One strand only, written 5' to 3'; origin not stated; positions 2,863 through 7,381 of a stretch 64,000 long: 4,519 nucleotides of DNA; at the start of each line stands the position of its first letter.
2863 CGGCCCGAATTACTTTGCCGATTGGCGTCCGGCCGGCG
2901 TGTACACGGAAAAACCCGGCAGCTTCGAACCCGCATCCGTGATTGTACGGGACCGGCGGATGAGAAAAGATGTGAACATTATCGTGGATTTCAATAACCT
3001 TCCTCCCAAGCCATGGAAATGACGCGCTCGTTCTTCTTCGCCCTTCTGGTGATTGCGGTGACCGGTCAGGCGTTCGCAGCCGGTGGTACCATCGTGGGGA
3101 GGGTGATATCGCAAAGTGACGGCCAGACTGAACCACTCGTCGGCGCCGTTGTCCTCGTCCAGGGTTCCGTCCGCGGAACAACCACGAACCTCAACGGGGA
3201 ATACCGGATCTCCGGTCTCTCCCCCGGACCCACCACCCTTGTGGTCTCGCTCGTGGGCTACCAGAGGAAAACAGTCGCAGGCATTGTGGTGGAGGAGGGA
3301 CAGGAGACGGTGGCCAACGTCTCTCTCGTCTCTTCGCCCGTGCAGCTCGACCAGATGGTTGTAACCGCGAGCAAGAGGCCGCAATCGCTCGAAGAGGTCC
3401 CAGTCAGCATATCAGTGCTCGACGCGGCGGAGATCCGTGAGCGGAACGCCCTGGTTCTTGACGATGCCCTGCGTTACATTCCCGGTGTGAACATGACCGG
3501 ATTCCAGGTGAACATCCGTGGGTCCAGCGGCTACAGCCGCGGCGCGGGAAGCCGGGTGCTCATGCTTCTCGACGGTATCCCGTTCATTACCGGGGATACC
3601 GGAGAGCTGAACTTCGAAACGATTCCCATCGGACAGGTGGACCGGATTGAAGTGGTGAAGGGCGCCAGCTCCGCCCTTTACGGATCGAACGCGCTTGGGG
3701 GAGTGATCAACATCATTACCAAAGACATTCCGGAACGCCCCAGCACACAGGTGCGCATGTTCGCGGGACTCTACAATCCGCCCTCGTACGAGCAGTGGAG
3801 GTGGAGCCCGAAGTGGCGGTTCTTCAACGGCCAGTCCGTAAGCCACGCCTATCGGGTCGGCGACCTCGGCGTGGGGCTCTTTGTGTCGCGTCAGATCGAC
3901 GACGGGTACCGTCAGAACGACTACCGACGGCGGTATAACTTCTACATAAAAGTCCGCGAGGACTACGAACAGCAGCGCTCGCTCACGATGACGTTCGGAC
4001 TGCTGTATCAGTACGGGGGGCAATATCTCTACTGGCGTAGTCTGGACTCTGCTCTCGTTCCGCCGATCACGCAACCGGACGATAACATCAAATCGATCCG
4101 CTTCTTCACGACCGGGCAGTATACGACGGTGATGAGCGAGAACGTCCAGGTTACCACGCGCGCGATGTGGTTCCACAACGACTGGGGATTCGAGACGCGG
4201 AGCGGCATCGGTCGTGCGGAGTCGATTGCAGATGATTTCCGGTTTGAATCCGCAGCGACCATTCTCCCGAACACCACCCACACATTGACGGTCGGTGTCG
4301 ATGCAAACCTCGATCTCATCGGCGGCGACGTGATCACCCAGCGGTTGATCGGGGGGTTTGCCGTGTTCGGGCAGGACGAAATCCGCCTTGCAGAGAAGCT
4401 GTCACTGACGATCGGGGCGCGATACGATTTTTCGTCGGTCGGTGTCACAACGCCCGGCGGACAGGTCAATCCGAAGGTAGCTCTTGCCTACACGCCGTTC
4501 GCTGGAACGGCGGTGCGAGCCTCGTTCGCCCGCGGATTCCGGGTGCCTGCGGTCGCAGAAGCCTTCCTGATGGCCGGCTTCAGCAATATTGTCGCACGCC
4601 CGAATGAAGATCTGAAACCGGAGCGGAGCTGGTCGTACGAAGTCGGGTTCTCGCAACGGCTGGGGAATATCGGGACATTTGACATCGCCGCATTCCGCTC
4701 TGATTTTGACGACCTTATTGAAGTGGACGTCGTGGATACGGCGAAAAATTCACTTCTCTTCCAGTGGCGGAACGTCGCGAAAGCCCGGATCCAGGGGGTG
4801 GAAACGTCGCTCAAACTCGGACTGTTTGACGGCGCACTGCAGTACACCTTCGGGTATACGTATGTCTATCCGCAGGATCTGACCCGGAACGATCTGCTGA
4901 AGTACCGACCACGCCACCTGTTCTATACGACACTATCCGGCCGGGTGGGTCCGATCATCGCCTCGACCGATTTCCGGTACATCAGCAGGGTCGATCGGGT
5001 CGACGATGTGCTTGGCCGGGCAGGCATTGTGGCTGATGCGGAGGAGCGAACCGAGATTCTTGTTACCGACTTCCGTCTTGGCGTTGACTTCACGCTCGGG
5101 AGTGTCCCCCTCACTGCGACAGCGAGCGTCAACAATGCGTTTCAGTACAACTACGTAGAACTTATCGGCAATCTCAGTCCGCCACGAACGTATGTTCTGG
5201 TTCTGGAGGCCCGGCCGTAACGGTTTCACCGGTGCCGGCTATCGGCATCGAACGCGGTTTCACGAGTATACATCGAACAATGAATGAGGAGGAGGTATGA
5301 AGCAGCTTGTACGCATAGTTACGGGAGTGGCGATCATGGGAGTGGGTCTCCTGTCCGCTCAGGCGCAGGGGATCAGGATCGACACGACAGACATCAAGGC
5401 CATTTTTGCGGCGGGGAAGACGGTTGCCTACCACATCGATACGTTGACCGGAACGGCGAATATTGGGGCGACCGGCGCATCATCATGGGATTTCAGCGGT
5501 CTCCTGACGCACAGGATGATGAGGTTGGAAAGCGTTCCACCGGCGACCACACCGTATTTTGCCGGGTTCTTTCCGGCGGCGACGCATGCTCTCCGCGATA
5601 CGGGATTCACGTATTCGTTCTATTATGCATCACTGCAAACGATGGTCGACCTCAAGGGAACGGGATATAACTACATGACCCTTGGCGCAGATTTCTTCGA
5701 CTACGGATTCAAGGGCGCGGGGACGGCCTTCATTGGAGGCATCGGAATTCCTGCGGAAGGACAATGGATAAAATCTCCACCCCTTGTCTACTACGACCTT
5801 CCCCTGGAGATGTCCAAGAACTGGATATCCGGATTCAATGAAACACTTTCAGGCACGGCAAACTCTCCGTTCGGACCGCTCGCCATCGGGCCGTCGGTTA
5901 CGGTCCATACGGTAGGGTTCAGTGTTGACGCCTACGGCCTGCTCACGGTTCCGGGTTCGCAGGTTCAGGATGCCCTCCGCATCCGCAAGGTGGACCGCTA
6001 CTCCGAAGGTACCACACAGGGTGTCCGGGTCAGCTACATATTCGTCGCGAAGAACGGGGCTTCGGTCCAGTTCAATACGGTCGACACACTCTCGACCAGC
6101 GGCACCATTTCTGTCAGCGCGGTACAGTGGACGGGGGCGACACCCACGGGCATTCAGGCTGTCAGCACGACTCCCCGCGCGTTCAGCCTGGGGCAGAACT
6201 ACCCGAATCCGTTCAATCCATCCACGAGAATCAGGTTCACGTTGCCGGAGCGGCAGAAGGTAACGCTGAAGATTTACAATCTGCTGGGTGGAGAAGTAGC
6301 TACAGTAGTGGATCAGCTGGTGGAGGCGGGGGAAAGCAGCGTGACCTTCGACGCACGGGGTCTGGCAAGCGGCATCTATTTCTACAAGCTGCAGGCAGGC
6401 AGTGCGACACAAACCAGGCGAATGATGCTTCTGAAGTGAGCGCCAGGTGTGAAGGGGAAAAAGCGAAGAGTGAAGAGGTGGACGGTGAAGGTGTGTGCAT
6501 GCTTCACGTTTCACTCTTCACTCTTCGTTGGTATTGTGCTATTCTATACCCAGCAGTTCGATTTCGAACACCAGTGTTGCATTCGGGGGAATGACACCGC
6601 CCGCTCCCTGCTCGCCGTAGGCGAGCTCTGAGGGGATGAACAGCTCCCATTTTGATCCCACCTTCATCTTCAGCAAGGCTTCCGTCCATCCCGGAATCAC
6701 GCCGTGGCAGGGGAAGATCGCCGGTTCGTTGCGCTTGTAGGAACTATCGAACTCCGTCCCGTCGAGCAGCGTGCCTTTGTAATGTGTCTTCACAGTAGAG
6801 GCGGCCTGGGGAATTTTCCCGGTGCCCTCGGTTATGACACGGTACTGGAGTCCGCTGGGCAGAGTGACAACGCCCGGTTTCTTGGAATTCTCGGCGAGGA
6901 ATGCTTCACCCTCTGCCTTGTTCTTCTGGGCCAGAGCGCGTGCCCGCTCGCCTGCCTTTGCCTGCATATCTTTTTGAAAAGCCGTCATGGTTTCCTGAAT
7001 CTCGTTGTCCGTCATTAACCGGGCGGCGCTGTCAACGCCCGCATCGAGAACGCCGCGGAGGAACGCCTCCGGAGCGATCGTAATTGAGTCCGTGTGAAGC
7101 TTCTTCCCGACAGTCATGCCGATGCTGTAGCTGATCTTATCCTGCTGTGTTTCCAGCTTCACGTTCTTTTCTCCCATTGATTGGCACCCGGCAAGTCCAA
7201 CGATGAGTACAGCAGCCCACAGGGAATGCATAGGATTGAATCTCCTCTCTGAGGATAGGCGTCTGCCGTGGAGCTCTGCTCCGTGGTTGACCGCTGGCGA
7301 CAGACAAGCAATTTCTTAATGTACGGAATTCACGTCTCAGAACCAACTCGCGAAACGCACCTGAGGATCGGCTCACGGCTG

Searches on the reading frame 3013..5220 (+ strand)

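Call 45: search_protein_families(library=pfam, max_evalue=0.01, proteins=[window:3013-5220:+])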
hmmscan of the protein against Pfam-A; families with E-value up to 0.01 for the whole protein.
window:3013-5220:+ (735 aa): 5 families
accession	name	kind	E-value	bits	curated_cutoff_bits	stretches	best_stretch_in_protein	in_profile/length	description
PF00593.30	TonB_dep_Rec_b-barrel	-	3.1e-42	146.4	27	1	291-708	30-435/436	TonB dependent receptor-like, beta-barrel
PF07715.20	Plug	-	3.4e-26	92.3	23.9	1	126-231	2-107/107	TonB-dependent Receptor Plug Domain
PF13620.12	CarboxypepD_reg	-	2.2e-16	60.4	32.3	1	26-105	1-81/82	Carboxypeptidase regulatory-like domain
PF13715.12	CarbopepD_reg_2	-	9e-16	58.1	32.2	1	28-117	2-88/88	CarboxypepD_reg-like domain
PF25183.1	OMP_b-brl_4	-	0.002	17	30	1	449-478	368-397/838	Outer membrane beta barrel domain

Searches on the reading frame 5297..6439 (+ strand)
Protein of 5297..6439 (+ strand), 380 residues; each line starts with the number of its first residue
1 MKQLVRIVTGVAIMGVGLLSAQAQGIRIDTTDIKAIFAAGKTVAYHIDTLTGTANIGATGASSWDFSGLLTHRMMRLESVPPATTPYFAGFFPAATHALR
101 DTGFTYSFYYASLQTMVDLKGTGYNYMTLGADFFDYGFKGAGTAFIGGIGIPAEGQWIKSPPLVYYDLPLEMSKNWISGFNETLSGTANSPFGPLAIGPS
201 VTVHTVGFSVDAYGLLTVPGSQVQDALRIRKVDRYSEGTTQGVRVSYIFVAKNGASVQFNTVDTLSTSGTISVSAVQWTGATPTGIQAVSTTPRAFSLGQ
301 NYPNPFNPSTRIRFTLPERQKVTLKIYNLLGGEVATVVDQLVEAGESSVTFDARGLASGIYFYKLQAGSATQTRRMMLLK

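Call 45: search_protein_families(library=pfam, max_evalue=0.01, proteins=[window:5297-6439:+])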
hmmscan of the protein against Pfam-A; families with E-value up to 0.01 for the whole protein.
window:5297-6439:+ (380 aa): 3 families
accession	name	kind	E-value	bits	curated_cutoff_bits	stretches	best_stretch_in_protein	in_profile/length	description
PF18962.6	Por_Secre_tail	-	4.6e-11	43.3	27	1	302-376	2-73/75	Secretion system C-terminal sorting domain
PF13860.13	FlgD_ig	-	0.0022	18.4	27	0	312-368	14-76/79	FlgD Ig-like domain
PF13585.12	CHU_C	-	0.0036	17.8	27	0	318-373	25-79/86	CHU_C Type IX secretion signal domain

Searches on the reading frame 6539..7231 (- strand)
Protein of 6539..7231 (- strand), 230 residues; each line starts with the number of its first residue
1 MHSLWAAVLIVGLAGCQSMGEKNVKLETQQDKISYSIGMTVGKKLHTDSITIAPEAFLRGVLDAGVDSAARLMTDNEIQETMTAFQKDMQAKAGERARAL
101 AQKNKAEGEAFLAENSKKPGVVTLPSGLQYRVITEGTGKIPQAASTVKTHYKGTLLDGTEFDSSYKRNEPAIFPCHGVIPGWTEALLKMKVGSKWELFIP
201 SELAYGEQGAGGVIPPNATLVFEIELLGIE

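Call 5: search_protein_families(library=pfam, proteins=[window:6539-7231:-])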
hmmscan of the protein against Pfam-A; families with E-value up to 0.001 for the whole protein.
window:6539-7231:- (230 aa): 2 families
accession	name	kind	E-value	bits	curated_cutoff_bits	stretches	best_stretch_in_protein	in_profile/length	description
PF00254.34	FKBP_C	-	8.3e-32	109.8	21.1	1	140-227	3-94/94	FKBP-type peptidyl-prolyl cis-trans isomerase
PF01346.23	FKBP_N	-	4.3e-28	98.4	22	1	30-132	1-97/97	Domain amino terminal to FKBP-type peptidyl-prolyl isomerase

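Call 10: find_encoding_contigs(protein=window:6539-7231:-, flank=8000, max_places=4)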
Protein window:6539-7231:- (230 aa): 1 contig read that carries it; 1 place shown.
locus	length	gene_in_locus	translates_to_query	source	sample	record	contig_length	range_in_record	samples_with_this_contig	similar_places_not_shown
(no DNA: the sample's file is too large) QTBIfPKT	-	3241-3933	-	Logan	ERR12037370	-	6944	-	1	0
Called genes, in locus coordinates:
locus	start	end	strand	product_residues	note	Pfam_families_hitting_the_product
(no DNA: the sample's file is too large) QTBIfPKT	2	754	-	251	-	?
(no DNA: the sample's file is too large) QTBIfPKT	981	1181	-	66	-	-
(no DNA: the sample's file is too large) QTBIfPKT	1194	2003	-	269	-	PF00474:SSF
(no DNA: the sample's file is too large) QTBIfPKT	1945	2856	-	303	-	PF00474:SSF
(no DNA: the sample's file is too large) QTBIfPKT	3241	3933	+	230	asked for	PF01346:FKBP_N, PF00254:FKBP_C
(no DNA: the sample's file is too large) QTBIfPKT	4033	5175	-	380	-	PF18962:Por_Secre_tail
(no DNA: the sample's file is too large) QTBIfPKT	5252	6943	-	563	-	?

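Call 46: find_related_loci(query=window:6539-7231:-, collection=metagenome_contigs, flank=4000)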
Query window:6539-7231:- (230 aa) in metagenome_contigs; peptide patterns used: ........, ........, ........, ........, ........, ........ (x = any residue, [..] = any of these).
467 stretches matched a pattern; 359 encode a relative of the query (tblastn E <= 1e-3); the best 80 are kept; 80 distinct loci.
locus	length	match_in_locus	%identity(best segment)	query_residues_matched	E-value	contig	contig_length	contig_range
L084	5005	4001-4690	71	1-230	1e-112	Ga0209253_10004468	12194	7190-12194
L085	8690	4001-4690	74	1-230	1e-111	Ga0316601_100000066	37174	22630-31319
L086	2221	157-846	65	1-230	1e-104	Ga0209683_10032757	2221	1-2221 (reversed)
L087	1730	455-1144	61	1-230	9e-101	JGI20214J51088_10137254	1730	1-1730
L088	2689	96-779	57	1-229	4e-86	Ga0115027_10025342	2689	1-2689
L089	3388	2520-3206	57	1-230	6e-85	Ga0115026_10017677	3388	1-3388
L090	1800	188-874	57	1-230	2e-87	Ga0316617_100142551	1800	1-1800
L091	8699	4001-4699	55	1-230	4e-83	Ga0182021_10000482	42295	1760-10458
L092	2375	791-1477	57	1-230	2e-83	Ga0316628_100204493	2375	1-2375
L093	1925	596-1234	59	17-230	5e-84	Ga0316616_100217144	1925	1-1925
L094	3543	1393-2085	55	1-227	3e-80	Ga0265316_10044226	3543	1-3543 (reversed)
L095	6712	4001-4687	57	1-230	4e-80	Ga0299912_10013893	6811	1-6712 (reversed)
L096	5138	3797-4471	55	4-230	4e-79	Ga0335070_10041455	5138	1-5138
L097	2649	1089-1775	54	1-230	3e-80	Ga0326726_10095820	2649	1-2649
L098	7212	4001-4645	58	20-230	2e-78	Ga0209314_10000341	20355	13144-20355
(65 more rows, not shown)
